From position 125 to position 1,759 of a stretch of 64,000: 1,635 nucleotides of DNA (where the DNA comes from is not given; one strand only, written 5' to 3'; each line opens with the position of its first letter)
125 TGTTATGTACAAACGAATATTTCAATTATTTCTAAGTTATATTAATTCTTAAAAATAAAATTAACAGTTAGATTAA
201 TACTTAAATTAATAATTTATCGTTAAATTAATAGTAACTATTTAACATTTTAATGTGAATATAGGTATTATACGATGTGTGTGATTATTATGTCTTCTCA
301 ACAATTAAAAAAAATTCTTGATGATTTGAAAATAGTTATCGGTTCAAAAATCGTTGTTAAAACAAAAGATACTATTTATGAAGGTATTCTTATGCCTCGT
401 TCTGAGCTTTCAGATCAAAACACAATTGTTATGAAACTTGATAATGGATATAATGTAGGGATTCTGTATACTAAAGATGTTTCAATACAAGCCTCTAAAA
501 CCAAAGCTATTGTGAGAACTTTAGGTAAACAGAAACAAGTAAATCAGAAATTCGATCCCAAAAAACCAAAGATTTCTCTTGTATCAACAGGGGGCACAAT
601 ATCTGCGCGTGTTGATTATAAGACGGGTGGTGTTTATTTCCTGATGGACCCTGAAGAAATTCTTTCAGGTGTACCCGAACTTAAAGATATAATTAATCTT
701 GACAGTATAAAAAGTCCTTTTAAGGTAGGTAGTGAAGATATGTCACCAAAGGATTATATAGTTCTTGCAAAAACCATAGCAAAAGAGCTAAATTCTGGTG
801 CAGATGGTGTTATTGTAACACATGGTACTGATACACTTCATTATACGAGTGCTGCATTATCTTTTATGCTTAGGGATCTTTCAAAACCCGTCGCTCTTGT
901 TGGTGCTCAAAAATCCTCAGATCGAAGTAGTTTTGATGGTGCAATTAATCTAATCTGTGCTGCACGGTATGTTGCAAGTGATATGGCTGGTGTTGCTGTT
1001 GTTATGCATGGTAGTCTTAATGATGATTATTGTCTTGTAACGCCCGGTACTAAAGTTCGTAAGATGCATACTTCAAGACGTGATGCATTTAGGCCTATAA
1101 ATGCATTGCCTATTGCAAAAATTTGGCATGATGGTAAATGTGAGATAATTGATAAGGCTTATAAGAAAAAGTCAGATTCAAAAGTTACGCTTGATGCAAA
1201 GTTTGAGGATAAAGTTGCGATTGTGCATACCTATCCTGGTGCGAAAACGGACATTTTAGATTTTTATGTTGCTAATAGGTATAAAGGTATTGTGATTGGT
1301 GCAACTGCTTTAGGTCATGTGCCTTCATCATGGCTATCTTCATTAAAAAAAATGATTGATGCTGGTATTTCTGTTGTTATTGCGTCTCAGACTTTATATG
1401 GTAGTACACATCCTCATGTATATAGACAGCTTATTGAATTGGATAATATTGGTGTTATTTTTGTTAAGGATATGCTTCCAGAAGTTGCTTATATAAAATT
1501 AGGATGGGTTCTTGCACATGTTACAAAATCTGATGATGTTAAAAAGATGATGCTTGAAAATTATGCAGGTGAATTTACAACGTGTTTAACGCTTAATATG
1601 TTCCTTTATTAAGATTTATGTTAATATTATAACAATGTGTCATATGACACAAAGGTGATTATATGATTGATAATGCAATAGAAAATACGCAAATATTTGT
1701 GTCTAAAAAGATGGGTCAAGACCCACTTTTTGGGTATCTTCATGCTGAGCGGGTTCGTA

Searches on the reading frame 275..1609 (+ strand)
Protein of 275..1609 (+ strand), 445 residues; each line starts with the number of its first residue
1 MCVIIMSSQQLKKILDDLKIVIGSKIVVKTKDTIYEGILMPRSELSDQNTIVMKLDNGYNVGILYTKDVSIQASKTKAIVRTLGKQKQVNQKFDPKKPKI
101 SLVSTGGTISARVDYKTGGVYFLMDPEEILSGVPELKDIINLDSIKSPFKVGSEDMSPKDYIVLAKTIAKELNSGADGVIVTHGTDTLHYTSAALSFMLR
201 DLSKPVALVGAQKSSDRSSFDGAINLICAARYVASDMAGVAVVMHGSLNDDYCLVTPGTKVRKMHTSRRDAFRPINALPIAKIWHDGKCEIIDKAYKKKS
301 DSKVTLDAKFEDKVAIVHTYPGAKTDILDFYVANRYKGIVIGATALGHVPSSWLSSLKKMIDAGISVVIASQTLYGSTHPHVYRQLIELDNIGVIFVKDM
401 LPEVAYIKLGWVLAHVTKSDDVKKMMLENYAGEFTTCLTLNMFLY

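Call 33: search_protein_families(library=pfam, alignment_id=A1, max_evalue=0.00001)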
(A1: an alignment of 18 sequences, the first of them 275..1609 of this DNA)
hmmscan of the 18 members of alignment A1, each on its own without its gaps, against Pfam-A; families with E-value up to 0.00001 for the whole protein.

A. member 1, window:275-1609:+ (445 aa): 3 families
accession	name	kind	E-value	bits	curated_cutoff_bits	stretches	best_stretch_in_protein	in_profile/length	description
PF00710.25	Asparaginase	-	1.5e-52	178.3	22.5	1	99-291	1-187/193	Asparaginase, N-terminal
PF17763.6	Asparaginase_C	-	4.6e-28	97.9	34.6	1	313-426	1-114/114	Glutaminase/Asparaginase C-terminal domain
PF18195.6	GatD_N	-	3.2e-17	62.1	25.7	1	22-67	3-48/54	GatD N-terminal domain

B. families by the number of members that match (of 18 scanned): 22 families
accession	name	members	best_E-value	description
PF01411.24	tRNA-synt_2c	1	7.4e-97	tRNA synthetases class II (A)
PF01902.24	Diphthami_syn_2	1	1.8e-72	Diphthamide synthase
PF00710.25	Asparaginase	1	1.5e-52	Asparaginase, N-terminal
PF00091.31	Tubulin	1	2e-47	Tubulin/FtsZ family, GTPase domain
PF02934.20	GatB_N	1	2.3e-46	GatB/GatE catalytic domain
PF00687.26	Ribosomal_L1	1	1.8e-44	Ribosomal protein L1p/L10e family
PF12327.13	FtsZ_C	1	2.5e-36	FtsZ family, C-terminal domain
PF17763.6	Asparaginase_C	1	4.6e-28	Glutaminase/Asparaginase C-terminal domain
PF03946.19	Ribosomal_L11_N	1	1.4e-21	Ribosomal protein L11, N-terminal domain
PF00117.34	GATase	1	6e-20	Glutamine amidotransferase class-I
PF00298.24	Ribosomal_L11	1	1.9e-17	Ribosomal protein L11, RNA binding domain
PF18195.6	GatD_N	1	3.2e-17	GatD N-terminal domain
PF17777.6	RL10P_insert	1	7e-17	Insertion domain in 60S ribosomal protein L10P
PF22199.2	FKBP26_IF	1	3.7e-16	FKBP26, IF domain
PF00466.25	Ribosomal_L10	1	2.2e-15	Ribosomal protein L10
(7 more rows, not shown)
